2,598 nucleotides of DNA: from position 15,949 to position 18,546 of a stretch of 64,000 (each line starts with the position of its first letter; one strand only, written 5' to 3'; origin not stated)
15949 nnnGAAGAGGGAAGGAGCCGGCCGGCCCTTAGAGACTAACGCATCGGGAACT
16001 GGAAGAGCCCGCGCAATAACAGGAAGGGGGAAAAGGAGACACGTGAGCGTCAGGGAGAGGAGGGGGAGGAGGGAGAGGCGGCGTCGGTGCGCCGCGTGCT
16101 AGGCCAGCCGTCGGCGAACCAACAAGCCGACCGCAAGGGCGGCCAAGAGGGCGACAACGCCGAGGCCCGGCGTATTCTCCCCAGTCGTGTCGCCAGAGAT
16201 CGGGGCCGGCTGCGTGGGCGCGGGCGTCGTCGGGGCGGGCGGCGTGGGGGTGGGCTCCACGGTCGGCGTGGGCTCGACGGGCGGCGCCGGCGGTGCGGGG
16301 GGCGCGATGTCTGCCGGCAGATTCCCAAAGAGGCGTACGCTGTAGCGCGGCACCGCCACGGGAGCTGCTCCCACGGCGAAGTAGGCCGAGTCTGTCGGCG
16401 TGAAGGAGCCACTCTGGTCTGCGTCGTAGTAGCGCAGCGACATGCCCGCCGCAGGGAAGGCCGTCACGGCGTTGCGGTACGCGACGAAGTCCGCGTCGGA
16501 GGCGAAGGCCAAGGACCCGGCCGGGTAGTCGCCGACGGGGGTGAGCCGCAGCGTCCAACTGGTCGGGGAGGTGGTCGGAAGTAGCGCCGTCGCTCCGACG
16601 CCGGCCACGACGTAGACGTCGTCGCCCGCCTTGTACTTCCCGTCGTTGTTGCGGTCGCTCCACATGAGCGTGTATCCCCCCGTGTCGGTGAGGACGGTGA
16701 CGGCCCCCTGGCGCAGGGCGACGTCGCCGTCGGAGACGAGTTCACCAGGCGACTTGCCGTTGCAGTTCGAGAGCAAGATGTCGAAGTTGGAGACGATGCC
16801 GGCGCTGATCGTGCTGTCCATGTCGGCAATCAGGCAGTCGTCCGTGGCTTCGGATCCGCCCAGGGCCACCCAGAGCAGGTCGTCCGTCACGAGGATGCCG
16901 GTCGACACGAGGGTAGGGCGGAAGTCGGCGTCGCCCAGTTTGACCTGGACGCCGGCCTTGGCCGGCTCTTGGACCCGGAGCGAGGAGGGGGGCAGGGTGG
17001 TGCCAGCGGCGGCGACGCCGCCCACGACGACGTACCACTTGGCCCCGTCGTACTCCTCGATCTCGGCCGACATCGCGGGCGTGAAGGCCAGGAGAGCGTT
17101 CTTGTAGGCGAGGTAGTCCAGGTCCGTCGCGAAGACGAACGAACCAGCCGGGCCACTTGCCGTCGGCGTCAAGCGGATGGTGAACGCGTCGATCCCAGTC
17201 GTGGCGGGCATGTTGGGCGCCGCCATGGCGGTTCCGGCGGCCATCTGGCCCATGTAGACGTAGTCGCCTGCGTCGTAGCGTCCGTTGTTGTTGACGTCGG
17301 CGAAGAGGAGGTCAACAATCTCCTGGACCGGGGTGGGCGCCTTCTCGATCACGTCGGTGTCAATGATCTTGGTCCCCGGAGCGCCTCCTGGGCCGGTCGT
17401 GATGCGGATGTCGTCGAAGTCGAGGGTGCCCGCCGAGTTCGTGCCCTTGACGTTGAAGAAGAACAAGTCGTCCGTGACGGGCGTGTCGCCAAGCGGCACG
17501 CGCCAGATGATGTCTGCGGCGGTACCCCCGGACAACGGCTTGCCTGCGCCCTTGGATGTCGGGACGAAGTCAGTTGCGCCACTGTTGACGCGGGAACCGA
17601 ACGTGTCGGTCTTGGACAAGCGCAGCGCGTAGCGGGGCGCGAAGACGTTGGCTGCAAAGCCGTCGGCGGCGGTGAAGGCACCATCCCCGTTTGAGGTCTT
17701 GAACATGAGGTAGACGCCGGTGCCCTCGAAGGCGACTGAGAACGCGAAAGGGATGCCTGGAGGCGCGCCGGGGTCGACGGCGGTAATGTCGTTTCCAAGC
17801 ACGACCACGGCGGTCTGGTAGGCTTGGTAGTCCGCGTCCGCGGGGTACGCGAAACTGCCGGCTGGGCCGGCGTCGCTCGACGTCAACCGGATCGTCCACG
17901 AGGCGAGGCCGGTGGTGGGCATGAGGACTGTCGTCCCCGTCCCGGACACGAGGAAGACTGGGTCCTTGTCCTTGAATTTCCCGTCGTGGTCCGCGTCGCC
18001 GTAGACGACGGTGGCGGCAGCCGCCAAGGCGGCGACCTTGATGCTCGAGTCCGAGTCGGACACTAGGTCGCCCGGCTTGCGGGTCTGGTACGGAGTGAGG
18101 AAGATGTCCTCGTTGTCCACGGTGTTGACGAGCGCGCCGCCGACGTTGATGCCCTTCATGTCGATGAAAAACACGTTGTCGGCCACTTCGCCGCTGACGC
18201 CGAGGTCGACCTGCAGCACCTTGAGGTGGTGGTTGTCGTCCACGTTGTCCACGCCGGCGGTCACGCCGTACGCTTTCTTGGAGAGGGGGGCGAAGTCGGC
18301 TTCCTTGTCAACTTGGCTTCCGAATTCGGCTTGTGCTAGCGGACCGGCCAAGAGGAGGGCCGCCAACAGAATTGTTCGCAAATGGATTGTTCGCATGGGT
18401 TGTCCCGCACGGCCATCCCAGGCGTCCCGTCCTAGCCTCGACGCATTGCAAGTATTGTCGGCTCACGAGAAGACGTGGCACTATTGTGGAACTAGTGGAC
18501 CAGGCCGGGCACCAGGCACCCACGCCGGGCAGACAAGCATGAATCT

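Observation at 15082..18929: Adjacent paralogous PGF-CTERM surface proteins built from repeated DxNxDG calcium-binding-like modules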

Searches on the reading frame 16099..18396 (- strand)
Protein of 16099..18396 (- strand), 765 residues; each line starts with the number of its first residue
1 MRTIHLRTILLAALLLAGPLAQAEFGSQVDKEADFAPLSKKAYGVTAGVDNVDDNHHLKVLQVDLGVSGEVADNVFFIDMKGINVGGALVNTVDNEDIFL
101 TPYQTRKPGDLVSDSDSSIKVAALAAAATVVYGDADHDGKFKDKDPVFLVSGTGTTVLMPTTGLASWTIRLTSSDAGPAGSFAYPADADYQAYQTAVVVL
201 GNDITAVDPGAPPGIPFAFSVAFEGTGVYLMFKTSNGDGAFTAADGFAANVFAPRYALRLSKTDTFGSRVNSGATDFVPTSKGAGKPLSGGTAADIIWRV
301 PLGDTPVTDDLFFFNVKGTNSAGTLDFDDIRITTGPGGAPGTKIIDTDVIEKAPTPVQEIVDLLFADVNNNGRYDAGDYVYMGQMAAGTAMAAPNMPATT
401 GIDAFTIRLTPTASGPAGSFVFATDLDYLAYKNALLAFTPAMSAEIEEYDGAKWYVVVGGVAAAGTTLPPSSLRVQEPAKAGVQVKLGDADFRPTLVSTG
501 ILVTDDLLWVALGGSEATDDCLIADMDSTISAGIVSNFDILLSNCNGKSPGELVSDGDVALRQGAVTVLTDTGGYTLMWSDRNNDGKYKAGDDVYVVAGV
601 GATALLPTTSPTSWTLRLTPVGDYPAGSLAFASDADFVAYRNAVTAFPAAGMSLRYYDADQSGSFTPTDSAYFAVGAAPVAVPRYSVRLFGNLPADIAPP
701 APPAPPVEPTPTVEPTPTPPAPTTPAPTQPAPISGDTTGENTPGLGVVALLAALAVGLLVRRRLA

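Call 3: search_protein_families(library=pfam, proteins=[window:16099-18396:-], max_evalue=1)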
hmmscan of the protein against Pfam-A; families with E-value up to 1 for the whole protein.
window:16099-18396:- (765 aa): 1 family
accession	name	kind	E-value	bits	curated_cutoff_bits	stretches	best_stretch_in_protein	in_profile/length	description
PF20009.4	GEVED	-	1.1e-05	26.6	24.4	1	365-420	5-67/78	GEVED domain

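Call 4: search_protein_families(library=ncbifam, proteins=[window:16099-18396:-], max_evalue=1)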
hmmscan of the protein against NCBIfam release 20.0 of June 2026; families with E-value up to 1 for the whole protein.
window:16099-18396:- (765 aa): 3 families
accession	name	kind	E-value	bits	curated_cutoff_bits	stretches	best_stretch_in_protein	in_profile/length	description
TIGR04216.1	halo_surf_glyco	exception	0.009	14.3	400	1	709-763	728-783/784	HVO_2072 family ArtA-dependent S-layer glycoprotein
TIGR04126.1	PGF_CTERM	domain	0.011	15.4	24.5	1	738-763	1-27/28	PGF-CTERM sorting domain-containing protein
TIGR04281.1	peripla_PGF_1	equivalog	0.037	13.2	325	1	721-763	286-330/330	PGF-CTERM-anchored ABC transporter substrate-binding protein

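Call 9: find_homologous_proteins(query=window:16099-18396:-, max_evalue=0.001)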
Query window:16099-18396:- (765 aa): 7 proteins with E <= 0.001 among 8000 candidates.
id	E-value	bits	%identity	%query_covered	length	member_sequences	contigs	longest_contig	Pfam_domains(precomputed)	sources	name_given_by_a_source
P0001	2.5e-181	623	47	100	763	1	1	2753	PF20009.5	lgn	-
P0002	7.8e-101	357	33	97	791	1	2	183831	-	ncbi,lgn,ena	ncbi:MAG: hypothetical protein AABX89_06905 [Candidatus Thermoplasmatota archaeon]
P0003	6.8e-92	327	33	96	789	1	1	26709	-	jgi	jgi:hypothetical protein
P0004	1.7e-72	263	33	89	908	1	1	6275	PF22352.3,PF00801.27,PF18911.7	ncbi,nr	ncbi:MAG: PKD domain-containing protein [Candidatus Thermoplasmatota archaeon]|nr:PKD domain-contain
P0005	3.8e-72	262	32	95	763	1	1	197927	PF00404.25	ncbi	-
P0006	8.4e-54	201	35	56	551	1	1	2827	-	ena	-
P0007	4.4e-45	172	29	85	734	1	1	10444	-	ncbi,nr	ncbi:MAG: hypothetical protein HYT80_02845 [Euryarchaeota archaeon]|nr:hypothetical protein [Euryarc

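Call 22: find_encoding_contigs(protein=P0002, flank=10000, max_places=2)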
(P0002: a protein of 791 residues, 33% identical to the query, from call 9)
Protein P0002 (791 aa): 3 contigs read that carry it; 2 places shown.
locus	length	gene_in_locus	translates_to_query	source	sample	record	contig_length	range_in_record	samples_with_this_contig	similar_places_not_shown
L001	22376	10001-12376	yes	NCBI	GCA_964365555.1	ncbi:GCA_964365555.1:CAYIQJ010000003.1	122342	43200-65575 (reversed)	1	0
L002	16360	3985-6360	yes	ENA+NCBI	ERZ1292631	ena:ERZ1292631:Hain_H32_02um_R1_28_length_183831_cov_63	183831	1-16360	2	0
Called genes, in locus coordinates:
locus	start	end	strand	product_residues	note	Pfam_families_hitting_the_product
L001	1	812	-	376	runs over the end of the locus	-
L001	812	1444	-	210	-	PF06745:ATPase (faint), PF23442:DUF7125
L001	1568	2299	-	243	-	PF01478:Peptidase_A24, PF06847:Arc_PepC_II (weak)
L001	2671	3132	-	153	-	PF13460:NAD_binding_10 (weak)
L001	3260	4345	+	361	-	-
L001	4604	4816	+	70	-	PF24434:DUF7557 (weak)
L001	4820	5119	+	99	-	PF05016:ParE_toxin (weak)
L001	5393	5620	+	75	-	-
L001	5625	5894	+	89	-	PF05016:ParE_toxin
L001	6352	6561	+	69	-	PF15970:HicB-like_2 (weak), PF15919:HicB_lk_antitox, PF21748:UPF0150 (weak)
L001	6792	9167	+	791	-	-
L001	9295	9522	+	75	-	-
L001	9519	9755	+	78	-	PF07927:HicA_toxin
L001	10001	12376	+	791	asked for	-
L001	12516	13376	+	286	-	-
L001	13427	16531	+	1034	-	-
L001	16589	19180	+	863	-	PF00535:Glycos_transf_2, PF13641:Glyco_tranf_2_3 (weak), PF04138:GtrA_DPMS_TM, PF02366:PMT, PF13231:PMT_2, PF16192:PMT_4TMC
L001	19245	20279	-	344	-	PF10432:bact-PGI_C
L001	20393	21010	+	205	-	-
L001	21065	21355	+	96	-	PF02416:TatA_B_E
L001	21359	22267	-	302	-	PF00902:TatC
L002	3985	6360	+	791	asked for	-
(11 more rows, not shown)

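Call 23: find_encoding_contigs(protein=P0005, flank=10000, max_places=2)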
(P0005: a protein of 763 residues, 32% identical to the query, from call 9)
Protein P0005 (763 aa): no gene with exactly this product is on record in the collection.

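Call 41: search_protein_families(library=ncbifam, proteins=[P0003, P0005, P0006, P0002, P0001], max_evalue=1)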
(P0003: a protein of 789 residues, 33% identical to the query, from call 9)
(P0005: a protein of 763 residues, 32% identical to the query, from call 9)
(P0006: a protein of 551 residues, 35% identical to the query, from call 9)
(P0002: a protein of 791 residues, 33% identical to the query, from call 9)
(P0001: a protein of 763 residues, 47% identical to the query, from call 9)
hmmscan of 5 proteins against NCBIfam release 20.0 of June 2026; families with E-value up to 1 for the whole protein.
P0003 (789 aa): 2 families
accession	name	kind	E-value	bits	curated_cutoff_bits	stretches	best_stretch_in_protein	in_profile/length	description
NF045529.2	Heimdall-CTERM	domain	0.01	16.2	24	1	766-789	1-24/26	Heimdall-CTERM domain-containing surface protein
TIGR04056.1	OMP_RagA_SusC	subfamily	0.017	13.5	368.25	0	559-607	776-822/981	SusC/RagA family TonB-linked outer membrane protein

P0005 (763 aa): 5 families
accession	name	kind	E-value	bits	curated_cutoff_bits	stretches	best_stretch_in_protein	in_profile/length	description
TIGR04216.1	halo_surf_glyco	exception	0.00016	20.1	400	1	694-761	720-783/784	HVO_2072 family ArtA-dependent S-layer glycoprotein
TIGR04126.1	PGF_CTERM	domain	0.00029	20.4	24.5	1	738-761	3-27/28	PGF-CTERM sorting domain-containing protein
NF045529.2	Heimdall-CTERM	domain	0.0012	19.1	24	1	740-762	2-24/26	Heimdall-CTERM domain-containing surface protein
TIGR04281.1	peripla_PGF_1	equivalog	0.0069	15.6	325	1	713-761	280-329/330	PGF-CTERM-anchored ABC transporter substrate-binding protein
NF033507.3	Loki-CTERM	subfamily_domain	0.066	13.5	19.9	1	741-762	2-23/27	Loki-CTERM sorting domain-containing protein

P0006 (551 aa): 8 families
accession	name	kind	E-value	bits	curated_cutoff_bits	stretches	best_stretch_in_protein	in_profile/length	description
TIGR04126.1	PGF_CTERM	domain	0.00031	20.3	24.5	1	528-549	5-27/28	PGF-CTERM sorting domain-containing protein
NF045529.2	Heimdall-CTERM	domain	0.0014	18.9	24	1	528-550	2-24/26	Heimdall-CTERM domain-containing surface protein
TIGR04281.1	peripla_PGF_1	equivalog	0.0035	16.6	325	1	496-549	275-329/330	PGF-CTERM-anchored ABC transporter substrate-binding protein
TIGR01374.1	soxD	subfamily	0.031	14.5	116.5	0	128-153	18-43/83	sarcosine oxidase subunit delta family protein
NF033849.1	ser_rich_anae_1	subfamily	0.04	11.2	650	1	478-525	456-507/1163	serine-rich protein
NF033507.3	Loki-CTERM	subfamily_domain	0.078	13.3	19.9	1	529-550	2-23/27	Loki-CTERM sorting domain-containing protein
NF010020.0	PRK13498.1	equivalog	0.16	11.9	236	1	235-290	84-141/168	chemoreceptor glutamine deamidase CheD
TIGR04204.1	MAST_ArtA_sort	domain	0.28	10.9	150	1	507-549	143-183/183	MAST domain-containing protein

P0002 (791 aa): 2 families
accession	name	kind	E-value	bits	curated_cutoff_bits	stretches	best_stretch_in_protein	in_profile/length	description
TIGR04281.1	peripla_PGF_1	equivalog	0.0022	17.2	325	1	722-790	262-330/330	PGF-CTERM-anchored ABC transporter substrate-binding protein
NF041431.1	S_layer_MEMAR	equivalog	0.006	15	600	1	734-789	762-818/819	MEMAR_RS02690 family S-layer glycoprotein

P0001 (763 aa): 1 family
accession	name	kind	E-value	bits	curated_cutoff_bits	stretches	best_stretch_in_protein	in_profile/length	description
TIGR01167.1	LPXTG_anchor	domain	0.0082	16.8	15.9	1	732-762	3-32/34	LPXTG cell wall anchor domain-containing protein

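Call 60: predict_structure(alignment_id=A3)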
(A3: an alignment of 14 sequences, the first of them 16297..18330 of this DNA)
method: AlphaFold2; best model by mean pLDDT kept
length: 678 residues; sequences in the alignment: 14
mean_pLDDT: 79.5   pTM: 0.76
mean pLDDT of the five models: 79.5, 78.4, 78.4, 75.5, 75.4
residues with pLDDT >= 90: 182; 70-90: 370; 50-70: 73; < 50: 53
segments of 3 or more residues with pLDDT < 50: 20-34, 61-65, 180-194, 212-222, 674-678
pLDDT, mean of each block of 10 residues (from residue 1): 83 76 34 62 75 80 52 86 90 83 80 76 86 84 90 92 92 78 33 58 80 42 59 83 84 81 72 78 82 70 82 88 84 86 87 87 82 90 93 93 94 77 78 77 81 89 86 71 77 77 72 87 89 88 80 86 83 88 89 93 93 93 83 83 85 81 87 40
secondary structure, 60 per line:
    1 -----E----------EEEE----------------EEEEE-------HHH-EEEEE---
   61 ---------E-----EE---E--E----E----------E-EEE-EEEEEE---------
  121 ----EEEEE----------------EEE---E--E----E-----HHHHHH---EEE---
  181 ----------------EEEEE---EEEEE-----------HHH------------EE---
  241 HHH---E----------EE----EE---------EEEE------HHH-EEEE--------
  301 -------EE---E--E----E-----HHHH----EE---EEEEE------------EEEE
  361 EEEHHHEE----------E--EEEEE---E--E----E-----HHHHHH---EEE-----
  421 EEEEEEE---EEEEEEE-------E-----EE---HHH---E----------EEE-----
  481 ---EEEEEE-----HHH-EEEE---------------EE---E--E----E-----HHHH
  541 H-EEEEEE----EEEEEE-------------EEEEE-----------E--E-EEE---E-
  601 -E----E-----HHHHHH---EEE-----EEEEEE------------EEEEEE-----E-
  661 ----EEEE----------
elements in order (helices of 4 or more, strands of 3 or more residues): E17-20 E37-41 E53-57 E102-104 E106-111 E125-129 E146-148 H166-171 E175-177 E197-201 E205-209 E275-278 E289-292 H327-330 E340-344 E357-363 E382-386 H404-409 E413-415 E421-427 E431-437 E473-475 E484-489 E499-502 H537-541 E543-548 E553-558 E572-576 E593-595 H613-618 E622-624 E630-635 E648-653 E665-668

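Call 63: fold_search(model_id=the predicted structure, library=pdb)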
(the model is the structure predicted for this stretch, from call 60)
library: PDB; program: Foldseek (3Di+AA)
matches with E <= 10: 245; with E <= 0.001: 0
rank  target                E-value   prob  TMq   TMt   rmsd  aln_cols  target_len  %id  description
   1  9etn_A                2.0e-03  0.12  0.09  0.10  23.4       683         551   11  Crystal structure of murine CRTAC1 (released 2024-07-31)
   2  7a3j_A                1.8e-02  0.04  0.07  0.06  23.7       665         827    9  Crystal structure of DPP8 in complex with a 4-oxo-b-lactam based inhibitor, A272 (released 2021-06-30)
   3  7a3i_A                1.9e-02  0.04  0.08  0.07  23.6       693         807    9  Crystal structure of DPP8 in complex with a 4-oxo-b-lactam based inhibitor, LMC375 (released 2021-06-30)
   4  4lgn                  2.0e-02  0.05  0.09  0.08  24.6       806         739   12  The structure of Acidothermus cellulolyticus family 74 glycoside hydrolase (released 2013-12-11)
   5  7a3i_C                3.4e-02  0.04  0.08  0.07  22.6       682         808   10  Crystal structure of DPP8 in complex with a 4-oxo-b-lactam based inhibitor, LMC375 (released 2021-06-30)
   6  7zb2_HHH              4.6e-02  0.06  0.08  0.08  20.7       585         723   10  apo macrocyclase OphP (released 2022-07-06)
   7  8b3k_B                5.1e-02  0.03  0.07  0.09  22.1       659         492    9  Crystal structure of human Plexin-B1 (20-535) in the unbound state (released 2023-05-03)
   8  7svn_A                5.7e-02  0.02  0.07  0.07  24.0       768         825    9  DPP9 IN COMPLEX WITH LIGAND ICeD-1 (released 2022-10-05)
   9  7zb1_D                7.3e-02  0.04  0.08  0.08  19.9       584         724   10  S580A with 18mer (released 2022-07-06)
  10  8otz_Ab               1.1e-01  0.04  0.06  0.07  40.2       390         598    9  48-nm repeat of the native axonemal doublet microtubule from bovine sperm (released 2023-11-22)
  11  9dbz_C                1.1e-01  0.02  0.08  0.06  27.3       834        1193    8  Molecular basis of pathogenicity of the recently emerged FCoV-23 coronavirus. FCoV-23 S long with Do in mixed conforma (released 2025-07-09)
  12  6ms3_B                1.2e-01  0.03  0.09  0.11  25.6       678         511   10  Crystal structure of the GH43 protein BlXynB mutant (K247S) from Bacillus licheniformis (released 2019-04-17)
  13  2v42_A                2.9e-01  0.03  0.07  0.12  20.1       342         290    9  Crystal structure of RseB: a sensor for periplasmic stress response in E. coli (released 2007-08-28)
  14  4p3i_C                3.1e-01  0.02  0.06  0.10  18.1       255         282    9  Structure of the P domain from a GI.7 Norovirus variant in complex with LeA HBGA. (released 2014-04-02)
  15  4p26_D                3.1e-01  0.02  0.06  0.09  18.9       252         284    9  Structure of the P domain from a GI.7 Norovirus variant in complex with A-type 2 HBGA (released 2014-04-02)
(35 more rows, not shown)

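Call 68: list_cluster_members(proteins=[window:16099-18396:-, window:25760-26611:+, window:26611-27264:+, window:41679-42644:-, window:12598-13428:-, window:60213-61073:-, window:13501-13881:+, window:39610-39984:+, window:44280-44771:-, window:29007-30605:-])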
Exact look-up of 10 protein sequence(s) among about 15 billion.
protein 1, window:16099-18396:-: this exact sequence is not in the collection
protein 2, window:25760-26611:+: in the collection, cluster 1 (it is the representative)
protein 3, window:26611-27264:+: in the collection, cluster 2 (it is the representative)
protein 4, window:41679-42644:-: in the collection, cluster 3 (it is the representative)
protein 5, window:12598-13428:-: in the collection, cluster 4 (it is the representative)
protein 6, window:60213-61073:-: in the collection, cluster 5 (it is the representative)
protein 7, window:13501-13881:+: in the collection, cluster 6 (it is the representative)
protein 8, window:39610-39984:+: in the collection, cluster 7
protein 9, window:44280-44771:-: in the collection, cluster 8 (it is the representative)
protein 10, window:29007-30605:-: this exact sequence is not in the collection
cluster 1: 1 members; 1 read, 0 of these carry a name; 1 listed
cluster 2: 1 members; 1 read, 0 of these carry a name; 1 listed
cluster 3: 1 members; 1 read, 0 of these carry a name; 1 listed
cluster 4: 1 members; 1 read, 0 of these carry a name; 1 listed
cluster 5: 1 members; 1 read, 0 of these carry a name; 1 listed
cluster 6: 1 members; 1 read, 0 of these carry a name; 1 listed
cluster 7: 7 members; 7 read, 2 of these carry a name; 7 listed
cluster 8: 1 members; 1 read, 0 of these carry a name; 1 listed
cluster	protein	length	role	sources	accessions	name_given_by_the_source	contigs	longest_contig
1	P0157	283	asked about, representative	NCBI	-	-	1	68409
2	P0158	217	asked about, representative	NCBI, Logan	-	-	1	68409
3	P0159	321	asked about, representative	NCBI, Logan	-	-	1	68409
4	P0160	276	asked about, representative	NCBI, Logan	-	-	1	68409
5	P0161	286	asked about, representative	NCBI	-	-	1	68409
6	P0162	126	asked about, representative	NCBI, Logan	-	-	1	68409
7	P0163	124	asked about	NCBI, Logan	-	-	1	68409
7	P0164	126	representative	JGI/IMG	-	filamentous hemagglutinin family protein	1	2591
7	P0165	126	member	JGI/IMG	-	filamentous hemagglutinin family protein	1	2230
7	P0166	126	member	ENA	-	-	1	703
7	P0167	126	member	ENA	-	-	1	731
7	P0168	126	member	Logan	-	-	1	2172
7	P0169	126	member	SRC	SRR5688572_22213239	-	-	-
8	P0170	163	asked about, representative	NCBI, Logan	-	-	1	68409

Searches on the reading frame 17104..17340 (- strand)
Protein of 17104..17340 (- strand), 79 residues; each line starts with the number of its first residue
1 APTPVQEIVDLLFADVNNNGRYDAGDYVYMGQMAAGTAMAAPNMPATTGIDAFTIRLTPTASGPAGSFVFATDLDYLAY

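Call 67: search_protein_families(library=pfam, alignment_id=A5, max_evalue=1)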
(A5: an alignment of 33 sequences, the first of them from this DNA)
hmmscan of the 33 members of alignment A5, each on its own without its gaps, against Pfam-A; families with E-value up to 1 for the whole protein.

A. member 1, seq(79 aa): 2 families
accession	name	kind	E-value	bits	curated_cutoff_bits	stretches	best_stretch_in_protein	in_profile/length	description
PF20009.4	GEVED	-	0.004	18.4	24.4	1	13-68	5-67/78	GEVED domain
PF00404.24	Dockerin_1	-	0.07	13.8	22.9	1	11-28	33-50/57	Dockerin type I domain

B. families by the number of members that match (of 33 scanned): 15 families
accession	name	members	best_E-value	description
PF20009.4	GEVED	8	0.00094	GEVED domain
PF00404.24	Dockerin_1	7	0.012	Dockerin type I domain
PF12019.13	GspH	6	6.2e-05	Type II transport protein GspH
PF13517.12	FG-GAP_3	5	0.0048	FG-GAP-like repeat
PF01839.29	FG-GAP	1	0.0068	FG-GAP repeat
PF24263.1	DUF7464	1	0.016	Domain of unknown function (DUF7464)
PF17210.9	SdrD_B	1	0.027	SdrD B-like domain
PF13405.12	EF-hand_6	1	0.03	EF-hand domain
PF00036.39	EF-hand_1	1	0.035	EF hand domain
PF13360.13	PQQ_2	1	0.045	Outer membrane protein assembly factor BamB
PF16640.11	Big_3_5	1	0.055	Bacterial Ig-like domain (group 3)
PF05042.19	Caleosin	1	0.13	Caleosin related protein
PF21784.3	Bflower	1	0.18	4-fold beta flower protein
PF05349.17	GATA-N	1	0.2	GATA-type transcription activator, N-terminal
PF12465.13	Pr_beta_C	1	0.75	Proteasome beta subunits C terminal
